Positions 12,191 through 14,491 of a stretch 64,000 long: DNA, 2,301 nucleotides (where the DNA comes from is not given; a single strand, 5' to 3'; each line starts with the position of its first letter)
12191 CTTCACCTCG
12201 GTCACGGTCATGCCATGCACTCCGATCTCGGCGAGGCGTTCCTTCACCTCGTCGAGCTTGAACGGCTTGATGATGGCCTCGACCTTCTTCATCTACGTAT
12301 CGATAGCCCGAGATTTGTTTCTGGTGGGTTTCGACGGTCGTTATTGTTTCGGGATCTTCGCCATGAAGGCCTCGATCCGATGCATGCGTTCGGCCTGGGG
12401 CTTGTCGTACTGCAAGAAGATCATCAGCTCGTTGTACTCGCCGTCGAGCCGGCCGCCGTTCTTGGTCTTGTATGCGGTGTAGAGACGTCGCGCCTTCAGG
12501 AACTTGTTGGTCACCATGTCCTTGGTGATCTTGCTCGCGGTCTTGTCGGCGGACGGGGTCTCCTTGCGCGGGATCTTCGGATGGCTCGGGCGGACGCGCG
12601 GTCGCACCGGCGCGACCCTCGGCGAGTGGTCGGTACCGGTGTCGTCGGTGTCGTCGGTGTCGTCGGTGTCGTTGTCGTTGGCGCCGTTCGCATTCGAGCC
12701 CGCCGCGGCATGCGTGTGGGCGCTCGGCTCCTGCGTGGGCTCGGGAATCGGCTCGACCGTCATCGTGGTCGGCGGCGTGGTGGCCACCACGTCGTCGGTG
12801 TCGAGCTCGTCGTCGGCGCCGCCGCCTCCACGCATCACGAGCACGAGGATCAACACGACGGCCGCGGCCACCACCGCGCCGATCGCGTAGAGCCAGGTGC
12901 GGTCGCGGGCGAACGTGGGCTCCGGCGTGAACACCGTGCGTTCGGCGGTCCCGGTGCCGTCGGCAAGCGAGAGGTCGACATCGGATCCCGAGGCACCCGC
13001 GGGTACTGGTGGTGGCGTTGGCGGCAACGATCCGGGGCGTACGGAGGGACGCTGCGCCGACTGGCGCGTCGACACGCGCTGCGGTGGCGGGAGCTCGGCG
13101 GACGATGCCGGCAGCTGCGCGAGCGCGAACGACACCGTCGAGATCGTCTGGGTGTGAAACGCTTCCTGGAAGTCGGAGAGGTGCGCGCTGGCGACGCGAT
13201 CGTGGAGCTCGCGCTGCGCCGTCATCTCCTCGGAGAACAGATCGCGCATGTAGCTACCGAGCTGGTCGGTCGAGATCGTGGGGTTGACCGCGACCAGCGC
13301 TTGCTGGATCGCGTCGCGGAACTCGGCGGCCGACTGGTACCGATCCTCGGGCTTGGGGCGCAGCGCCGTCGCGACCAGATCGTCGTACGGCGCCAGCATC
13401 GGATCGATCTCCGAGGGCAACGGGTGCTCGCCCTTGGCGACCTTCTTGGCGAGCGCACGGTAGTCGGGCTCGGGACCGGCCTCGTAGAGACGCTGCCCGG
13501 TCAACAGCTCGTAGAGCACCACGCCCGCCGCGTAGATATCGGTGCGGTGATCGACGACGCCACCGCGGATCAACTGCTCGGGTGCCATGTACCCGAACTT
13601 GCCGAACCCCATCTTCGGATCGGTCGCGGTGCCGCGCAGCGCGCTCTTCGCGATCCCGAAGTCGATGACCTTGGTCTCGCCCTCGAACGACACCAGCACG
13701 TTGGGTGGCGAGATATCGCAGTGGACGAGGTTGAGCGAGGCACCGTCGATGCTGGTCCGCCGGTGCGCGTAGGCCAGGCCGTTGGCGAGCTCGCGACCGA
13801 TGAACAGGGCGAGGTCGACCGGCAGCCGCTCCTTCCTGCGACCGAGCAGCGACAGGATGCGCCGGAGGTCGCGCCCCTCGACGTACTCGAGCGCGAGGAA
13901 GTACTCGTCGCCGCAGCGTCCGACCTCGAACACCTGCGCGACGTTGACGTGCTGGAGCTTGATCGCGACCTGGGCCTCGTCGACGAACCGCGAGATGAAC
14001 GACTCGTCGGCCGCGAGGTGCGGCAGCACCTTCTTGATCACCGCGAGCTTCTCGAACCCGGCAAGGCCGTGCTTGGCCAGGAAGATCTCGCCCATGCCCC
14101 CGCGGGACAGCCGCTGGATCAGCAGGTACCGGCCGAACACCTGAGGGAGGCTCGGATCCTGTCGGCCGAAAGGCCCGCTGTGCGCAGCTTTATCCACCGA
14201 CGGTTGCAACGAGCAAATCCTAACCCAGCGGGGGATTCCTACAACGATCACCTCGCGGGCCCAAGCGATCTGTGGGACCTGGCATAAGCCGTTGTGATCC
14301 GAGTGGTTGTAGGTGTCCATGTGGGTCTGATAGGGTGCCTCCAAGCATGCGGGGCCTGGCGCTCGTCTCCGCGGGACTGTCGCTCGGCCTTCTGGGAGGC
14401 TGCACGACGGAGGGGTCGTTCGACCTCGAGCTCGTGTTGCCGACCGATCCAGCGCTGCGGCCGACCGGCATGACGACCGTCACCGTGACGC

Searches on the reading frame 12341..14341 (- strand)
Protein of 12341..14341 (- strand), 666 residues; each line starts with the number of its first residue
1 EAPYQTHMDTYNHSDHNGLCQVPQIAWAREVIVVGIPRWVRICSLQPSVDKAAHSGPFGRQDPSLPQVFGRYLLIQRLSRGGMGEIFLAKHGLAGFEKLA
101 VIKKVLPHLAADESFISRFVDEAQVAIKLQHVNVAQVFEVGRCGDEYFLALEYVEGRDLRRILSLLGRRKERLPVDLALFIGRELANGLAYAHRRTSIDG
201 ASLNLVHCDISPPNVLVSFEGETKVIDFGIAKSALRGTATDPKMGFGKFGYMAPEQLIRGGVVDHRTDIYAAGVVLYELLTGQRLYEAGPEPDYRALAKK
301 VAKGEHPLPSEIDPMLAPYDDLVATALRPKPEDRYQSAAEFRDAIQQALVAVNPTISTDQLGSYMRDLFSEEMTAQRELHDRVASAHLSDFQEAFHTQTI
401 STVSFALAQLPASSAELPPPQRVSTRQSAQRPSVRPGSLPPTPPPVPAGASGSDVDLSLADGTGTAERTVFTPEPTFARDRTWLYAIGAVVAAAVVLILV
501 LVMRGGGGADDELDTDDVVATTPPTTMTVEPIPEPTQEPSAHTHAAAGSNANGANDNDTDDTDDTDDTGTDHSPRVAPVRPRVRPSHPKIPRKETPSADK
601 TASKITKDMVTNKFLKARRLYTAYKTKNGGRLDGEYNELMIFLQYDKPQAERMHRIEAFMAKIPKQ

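Call 10: search_protein_families(library=pfam, proteins=[window:12341-14341:-], max_evalue=0.0001)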
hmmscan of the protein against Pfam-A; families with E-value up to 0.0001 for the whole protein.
window:12341-14341:- (666 aa): 2 families
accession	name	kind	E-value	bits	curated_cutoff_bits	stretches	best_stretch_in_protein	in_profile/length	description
PF00069.31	Pkinase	-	3.8e-33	115.5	31.7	1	75-336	4-253/263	Protein kinase domain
PF07714.23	PK_Tyr_Ser-Thr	-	8.6e-23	81.4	23.1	1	75-300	4-219/258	Protein tyrosine and serine/threonine kinase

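Call 36: search_protein_families(library=ncbifam, proteins=[window:12341-14341:-], max_evalue=0.00001)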
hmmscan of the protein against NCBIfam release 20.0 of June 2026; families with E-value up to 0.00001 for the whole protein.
window:12341-14341:- (666 aa): 10 families
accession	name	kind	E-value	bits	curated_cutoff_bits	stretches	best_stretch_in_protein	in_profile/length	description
NF033483.0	PknB_PASTA_kin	equivalog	8.1e-64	216.6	450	1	70-354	7-274/563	Stk1 family PASTA domain-containing Ser/Thr kinase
NF052427.1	StpK7MSMEG_1200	equivalog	1.6e-49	168.9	900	1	68-360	5-280/601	serine/threonine protein kinase StpK7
NF047741.1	antiphage_MADS6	equivalog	3.3e-34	118.4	460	2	204-357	319-469/612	methylation-associated defense system protein kinase MAD6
NF009651.0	PRK13184.1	equivalog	2.2e-26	92.1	839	1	70-349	2-291/932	serine/threonine-protein kinase PknD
NF038150.1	lanthi_synth_IV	equivalog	3.8e-24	85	650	1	63-378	182-489/851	class IV lanthionine synthetase LanL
TIGR03903.1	TOMM_kin_cyc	equivalog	7e-22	77.1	705.75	1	101-343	6-242/1267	TOMM system kinase/cyclase fusion protein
NF053615.1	SerThrKinAfsKStmc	equivalog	2.4e-17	62.9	1300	1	66-333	9-259/809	protein serine/threonine kinase AfsK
NF033442.0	BREX_PglW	equivalog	1.2e-13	49.8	990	1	122-351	260-489/1391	BREX system serine/threonine kinase PglW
NF038151.1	lanthi_synth_III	equivalog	3.3e-10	39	575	1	116-393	267-519/833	class III lanthionine synthetase LanKC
NF043056.1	T4SS_LegK1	equivalog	6e-09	35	550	1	120-280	126-284/516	Dot/Icm T4SS effector kinase LegK1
